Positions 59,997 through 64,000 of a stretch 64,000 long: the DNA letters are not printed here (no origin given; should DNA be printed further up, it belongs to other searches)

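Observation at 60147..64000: Second giant secreted Cys-rich protein with a CBM4/9-like module, preceded by another TSP3-repeat anchor protein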

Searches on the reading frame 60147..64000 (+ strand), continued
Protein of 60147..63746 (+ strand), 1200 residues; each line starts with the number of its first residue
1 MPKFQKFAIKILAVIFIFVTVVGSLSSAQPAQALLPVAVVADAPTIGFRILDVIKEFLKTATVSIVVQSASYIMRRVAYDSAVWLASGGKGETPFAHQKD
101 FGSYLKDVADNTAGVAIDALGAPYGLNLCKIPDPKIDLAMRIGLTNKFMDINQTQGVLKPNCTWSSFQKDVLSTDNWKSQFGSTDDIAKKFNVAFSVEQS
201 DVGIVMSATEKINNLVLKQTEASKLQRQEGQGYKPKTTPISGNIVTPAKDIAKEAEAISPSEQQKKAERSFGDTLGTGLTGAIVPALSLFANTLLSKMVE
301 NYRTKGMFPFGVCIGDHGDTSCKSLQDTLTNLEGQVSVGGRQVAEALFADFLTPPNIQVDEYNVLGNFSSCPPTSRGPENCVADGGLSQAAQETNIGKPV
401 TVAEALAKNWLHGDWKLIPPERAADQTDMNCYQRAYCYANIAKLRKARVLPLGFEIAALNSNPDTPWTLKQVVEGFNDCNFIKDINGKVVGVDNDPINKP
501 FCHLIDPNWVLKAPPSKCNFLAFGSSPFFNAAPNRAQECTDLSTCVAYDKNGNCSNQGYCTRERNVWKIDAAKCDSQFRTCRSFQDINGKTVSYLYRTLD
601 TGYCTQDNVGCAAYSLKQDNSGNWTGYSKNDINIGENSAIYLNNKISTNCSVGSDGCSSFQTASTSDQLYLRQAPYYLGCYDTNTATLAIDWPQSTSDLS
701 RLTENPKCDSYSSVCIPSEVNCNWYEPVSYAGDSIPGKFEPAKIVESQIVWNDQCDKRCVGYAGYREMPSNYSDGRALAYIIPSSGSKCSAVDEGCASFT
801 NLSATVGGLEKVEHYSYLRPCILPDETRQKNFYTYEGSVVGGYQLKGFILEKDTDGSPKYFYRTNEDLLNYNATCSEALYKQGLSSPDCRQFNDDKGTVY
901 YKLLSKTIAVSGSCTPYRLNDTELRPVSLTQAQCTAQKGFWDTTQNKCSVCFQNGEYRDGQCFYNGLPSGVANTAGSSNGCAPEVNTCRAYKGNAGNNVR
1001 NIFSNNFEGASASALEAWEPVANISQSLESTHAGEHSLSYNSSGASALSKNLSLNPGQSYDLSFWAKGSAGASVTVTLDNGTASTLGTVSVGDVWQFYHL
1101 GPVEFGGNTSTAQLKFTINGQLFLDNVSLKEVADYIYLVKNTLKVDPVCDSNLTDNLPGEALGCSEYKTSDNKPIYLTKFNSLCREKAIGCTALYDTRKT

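Call 88: find_encoding_contigs(protein=P0115, flank=10000, max_places=1)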
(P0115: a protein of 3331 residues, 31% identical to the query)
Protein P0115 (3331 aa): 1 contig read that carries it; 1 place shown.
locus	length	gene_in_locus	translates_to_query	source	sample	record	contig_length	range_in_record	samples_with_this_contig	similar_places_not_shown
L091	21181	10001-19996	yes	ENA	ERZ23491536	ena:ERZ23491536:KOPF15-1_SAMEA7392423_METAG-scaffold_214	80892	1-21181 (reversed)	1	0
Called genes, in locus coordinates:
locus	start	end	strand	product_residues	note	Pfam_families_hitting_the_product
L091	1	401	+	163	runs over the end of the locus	PF04519:Bactofilin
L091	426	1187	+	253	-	PF00781:DAGK_cat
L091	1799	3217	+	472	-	PF13727:CoA_binding_3, PF02397:Bac_transf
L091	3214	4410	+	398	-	PF13439:Glyco_transf_4 (weak), PF00534:Glycos_transf_1, PF20706:GT4-conflict (weak), PF13692:Glyco_trans_1_4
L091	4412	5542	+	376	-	PF13439:Glyco_transf_4, PF20706:GT4-conflict, PF00534:Glycos_transf_1, PF13692:Glyco_trans_1_4, PF13524:Glyco_trans_1_2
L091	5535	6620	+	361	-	PF03462:PCRF, PF00472:RF-1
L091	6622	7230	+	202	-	PF01300:Sua5_yciO_yrdC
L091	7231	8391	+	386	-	PF13200:DUF4015, PF14871:GHL6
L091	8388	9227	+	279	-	PF00398:RrnaAD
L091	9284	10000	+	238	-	PF18884:TSP3_bac (faint)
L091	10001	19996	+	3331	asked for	-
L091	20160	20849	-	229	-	-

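Call 95: search_solved_structures(query=A3, max_evalue=1)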
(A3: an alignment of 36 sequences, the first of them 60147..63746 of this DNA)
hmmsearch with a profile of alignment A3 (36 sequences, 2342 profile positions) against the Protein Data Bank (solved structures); distinct sequences matched with E-value up to 1: 11.
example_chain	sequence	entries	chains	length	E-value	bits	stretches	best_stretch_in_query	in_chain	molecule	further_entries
1gui_A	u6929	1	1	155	8.9e-05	23.2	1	1057-1138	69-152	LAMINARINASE 16A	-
2zey_A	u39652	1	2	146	0.0058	17.2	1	1000-1141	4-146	S-layer associated multidomain endoglucanase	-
2zex_A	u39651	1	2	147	0.0063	17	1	1001-1141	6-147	S-layer associated multidomain endoglucanase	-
2zew_A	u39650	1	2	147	0.0067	17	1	1001-1141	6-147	S-layer associated multidomain endoglucanase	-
1k42_A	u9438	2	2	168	0.0089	16.6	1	1052-1138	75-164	Xylanase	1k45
3oea_A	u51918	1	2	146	0.011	16.3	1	1002-1141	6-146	S-layer associated multidomain endoglucanase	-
3oeb_A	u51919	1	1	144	0.013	16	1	1003-1141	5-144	S-layer associated multidomain endoglucanase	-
8xmz_A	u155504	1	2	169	0.12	12.9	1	997-1142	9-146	T9SS C-terminal target domain-containing protein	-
4xun_A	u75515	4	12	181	0.21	12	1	994-1141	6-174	Endo-1,4-beta-xylanase C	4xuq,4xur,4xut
4mgq_A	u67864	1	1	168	0.53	10.7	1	1052-1140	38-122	Glycosyl hydrolase family 10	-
2xom_A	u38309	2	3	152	0.75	10.2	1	1027-1138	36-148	ARABINOGALACTAN ENDO-1,4-BETA-GALACTOSIDASE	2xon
